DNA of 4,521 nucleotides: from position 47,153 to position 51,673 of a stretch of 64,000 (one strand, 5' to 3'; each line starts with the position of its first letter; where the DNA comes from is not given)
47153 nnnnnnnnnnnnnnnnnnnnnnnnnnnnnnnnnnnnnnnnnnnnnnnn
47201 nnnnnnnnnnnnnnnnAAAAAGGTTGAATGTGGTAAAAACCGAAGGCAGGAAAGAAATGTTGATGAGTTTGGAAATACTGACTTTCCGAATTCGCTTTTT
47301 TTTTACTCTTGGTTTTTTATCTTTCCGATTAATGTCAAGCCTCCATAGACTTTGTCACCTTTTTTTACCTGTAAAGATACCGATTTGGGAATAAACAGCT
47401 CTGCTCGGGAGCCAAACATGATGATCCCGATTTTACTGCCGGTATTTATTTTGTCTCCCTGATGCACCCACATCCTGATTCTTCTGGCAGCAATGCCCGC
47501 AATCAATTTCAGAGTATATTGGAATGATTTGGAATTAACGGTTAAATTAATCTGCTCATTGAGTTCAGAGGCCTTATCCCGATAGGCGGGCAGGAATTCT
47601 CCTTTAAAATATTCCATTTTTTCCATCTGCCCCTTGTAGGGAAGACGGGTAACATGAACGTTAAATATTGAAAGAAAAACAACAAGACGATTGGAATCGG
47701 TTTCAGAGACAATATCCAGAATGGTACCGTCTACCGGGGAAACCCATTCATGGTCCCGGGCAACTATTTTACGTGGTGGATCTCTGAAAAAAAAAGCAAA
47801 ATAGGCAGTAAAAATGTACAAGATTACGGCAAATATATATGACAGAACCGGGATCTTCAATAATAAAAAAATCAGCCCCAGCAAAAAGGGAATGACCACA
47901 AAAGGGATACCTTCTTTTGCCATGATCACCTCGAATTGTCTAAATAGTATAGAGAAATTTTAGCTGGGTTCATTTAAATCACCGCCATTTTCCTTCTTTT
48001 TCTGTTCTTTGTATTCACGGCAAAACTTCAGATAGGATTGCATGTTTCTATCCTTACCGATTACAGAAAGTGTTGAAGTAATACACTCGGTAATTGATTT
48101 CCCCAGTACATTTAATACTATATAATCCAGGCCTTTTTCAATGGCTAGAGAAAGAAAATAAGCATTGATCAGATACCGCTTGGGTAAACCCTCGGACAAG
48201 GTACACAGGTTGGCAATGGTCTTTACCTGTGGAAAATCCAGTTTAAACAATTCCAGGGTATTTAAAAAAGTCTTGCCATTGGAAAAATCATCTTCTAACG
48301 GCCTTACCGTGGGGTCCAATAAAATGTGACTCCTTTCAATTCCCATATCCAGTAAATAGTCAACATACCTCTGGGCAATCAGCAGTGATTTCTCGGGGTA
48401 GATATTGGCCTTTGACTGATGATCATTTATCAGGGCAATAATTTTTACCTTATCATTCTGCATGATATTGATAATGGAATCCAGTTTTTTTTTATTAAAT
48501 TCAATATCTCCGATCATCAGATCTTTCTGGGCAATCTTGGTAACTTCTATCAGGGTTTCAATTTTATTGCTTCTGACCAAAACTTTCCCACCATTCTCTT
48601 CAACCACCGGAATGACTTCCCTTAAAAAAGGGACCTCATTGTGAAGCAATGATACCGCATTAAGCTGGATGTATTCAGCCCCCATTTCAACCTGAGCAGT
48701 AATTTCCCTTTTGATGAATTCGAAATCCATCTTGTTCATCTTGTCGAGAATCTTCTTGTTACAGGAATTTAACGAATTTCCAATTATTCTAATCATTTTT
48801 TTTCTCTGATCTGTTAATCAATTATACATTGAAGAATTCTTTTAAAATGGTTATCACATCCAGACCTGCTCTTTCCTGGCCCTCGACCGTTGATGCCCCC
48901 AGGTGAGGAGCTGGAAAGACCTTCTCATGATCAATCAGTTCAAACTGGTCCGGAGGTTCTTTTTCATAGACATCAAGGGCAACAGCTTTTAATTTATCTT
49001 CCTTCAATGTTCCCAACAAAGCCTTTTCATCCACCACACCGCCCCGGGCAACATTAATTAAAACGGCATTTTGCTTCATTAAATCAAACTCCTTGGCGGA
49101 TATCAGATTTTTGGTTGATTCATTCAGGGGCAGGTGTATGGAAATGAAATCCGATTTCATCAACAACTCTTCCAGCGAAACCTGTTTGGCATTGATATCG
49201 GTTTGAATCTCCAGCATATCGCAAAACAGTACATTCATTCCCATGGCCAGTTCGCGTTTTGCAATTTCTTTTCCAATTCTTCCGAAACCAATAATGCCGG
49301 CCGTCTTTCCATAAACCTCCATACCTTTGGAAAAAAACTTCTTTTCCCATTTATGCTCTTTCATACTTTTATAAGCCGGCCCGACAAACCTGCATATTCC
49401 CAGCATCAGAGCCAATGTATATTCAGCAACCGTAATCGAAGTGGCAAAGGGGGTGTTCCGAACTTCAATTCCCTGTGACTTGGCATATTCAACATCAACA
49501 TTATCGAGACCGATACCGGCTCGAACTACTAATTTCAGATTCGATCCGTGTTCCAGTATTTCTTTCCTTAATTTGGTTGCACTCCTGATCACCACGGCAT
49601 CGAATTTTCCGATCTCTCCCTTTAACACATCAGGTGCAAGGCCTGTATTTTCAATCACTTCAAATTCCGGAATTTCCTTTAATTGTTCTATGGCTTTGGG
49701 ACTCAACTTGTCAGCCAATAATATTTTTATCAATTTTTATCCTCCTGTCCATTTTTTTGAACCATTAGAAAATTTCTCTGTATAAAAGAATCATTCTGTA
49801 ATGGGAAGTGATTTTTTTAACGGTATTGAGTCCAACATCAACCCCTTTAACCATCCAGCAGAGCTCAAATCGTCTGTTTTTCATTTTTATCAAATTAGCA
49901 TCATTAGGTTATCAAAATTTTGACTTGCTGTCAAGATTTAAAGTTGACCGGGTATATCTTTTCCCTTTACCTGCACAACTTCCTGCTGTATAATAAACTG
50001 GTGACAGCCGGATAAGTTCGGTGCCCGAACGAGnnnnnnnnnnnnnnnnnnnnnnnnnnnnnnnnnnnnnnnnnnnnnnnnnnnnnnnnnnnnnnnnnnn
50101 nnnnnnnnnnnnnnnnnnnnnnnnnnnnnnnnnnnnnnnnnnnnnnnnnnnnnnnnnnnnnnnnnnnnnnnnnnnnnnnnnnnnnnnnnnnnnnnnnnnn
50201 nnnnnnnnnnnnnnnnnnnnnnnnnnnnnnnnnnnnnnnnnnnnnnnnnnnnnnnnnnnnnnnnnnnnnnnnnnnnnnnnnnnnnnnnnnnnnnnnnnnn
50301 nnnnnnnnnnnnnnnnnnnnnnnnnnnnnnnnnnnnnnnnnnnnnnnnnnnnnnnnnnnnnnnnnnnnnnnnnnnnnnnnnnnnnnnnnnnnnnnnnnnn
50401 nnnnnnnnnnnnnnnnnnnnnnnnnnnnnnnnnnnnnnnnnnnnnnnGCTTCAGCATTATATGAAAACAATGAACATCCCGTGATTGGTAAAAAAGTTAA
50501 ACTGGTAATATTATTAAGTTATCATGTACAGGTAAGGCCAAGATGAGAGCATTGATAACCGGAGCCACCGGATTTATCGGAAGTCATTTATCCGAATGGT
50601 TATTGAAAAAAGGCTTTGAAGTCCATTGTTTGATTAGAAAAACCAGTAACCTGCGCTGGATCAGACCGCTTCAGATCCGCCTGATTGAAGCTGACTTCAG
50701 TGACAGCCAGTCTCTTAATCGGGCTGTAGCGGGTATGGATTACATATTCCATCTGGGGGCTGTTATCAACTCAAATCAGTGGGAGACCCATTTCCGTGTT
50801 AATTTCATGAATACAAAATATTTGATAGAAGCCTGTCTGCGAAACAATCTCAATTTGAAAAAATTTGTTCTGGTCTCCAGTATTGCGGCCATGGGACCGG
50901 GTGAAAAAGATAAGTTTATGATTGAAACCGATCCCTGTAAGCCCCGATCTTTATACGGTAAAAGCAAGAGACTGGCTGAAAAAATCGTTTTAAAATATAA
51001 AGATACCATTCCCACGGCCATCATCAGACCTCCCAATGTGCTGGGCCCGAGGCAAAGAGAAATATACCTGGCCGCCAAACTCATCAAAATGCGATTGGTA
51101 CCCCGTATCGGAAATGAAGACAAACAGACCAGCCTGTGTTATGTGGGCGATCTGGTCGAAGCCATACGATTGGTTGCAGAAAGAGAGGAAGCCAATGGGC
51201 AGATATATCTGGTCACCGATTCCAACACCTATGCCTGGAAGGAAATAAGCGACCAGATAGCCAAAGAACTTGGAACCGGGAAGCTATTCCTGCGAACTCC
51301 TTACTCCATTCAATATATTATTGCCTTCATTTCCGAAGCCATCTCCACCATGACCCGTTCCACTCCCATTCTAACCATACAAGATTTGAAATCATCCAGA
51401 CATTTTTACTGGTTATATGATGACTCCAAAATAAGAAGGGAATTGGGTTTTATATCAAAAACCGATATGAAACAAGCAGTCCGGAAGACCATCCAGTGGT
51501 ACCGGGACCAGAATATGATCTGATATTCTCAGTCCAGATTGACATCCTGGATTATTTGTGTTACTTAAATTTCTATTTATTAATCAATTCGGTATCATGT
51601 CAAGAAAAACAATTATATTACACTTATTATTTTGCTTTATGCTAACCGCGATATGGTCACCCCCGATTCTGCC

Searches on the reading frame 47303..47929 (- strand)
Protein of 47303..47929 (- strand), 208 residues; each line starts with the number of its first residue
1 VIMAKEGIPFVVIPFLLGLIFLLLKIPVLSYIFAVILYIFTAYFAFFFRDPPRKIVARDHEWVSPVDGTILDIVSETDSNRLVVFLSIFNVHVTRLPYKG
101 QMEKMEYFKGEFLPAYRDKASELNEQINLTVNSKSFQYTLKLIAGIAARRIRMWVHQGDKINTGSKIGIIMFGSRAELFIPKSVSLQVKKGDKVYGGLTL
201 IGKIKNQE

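Call 63: search_protein_families(library=pfam, max_evalue=0.00001, proteins=[window:47303-47929:-])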
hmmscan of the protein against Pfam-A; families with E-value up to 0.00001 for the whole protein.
window:47303-47929:- (208 aa): 1 family
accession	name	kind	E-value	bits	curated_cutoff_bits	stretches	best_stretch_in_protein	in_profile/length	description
PF02666.20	PS_Dcarbxylase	-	2e-34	119.5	22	1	40-201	1-197/198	Phosphatidylserine decarboxylase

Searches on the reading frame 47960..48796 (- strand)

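Call 63: search_protein_families(library=pfam, max_evalue=0.00001, proteins=[window:47960-48796:-])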
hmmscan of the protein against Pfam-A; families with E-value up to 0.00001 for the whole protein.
window:47960-48796:- (278 aa): 1 family
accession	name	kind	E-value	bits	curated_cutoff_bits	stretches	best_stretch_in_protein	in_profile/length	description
PF00809.28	Pterin_bind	-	1.1e-06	28.9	25.5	1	9-227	4-242/244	Pterin binding enzyme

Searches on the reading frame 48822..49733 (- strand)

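Call 63: search_protein_families(library=pfam, max_evalue=0.00001, proteins=[window:48822-49733:-])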
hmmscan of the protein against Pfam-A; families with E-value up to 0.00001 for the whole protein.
window:48822-49733:- (303 aa): 2 families
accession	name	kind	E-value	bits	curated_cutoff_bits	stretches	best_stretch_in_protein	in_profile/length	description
PF02826.25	2-Hacid_dh_C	-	1.2e-55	188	25.1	1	107-279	1-178/178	D-isomer specific 2-hydroxyacid dehydrogenase, NAD binding domain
PF00389.36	2-Hacid_dh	-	6.1e-28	97.6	24.6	1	4-301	1-124/134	D-isomer specific 2-hydroxyacid dehydrogenase, catalytic domain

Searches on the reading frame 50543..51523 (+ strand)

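Call 63: search_protein_families(library=pfam, max_evalue=0.00001, proteins=[window:50543-51523:+])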
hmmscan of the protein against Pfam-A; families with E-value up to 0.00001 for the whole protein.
window:50543-51523:+ (326 aa): 8 families
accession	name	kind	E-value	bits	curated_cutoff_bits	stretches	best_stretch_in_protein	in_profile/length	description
PF01370.27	Epimerase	-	5.2e-41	141.1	20.9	1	3-223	1-238/240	NAD dependent epimerase/dehydratase family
PF16363.11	GDP_Man_Dehyd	-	7.4e-37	128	27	1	4-316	1-332/332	GDP-mannose 4,6 dehydratase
PF01073.25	3Beta_HSD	-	2.6e-27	96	22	1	4-245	1-270/280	3-beta hydroxysteroid dehydrogenase/isomerase family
PF07993.18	NAD_binding_4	-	2.1e-20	73.4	20.1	1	56-172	80-213/258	Male sterility protein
PF04321.23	RmlD_sub_bind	-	4.1e-18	65.9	27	1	1-247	1-235/287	RmlD substrate binding domain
PF13460.12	NAD_binding_10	-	7.1e-16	59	27.2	1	7-168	1-148/184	NAD(P)H-binding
PF02719.21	Polysacc_synt_2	-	2e-09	37.5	20.2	1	4-172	2-177/293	Polysaccharide biosynthesis protein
PF05368.20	NmrA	-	6.9e-09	36.2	27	1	4-73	6-78/298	NmrA-like family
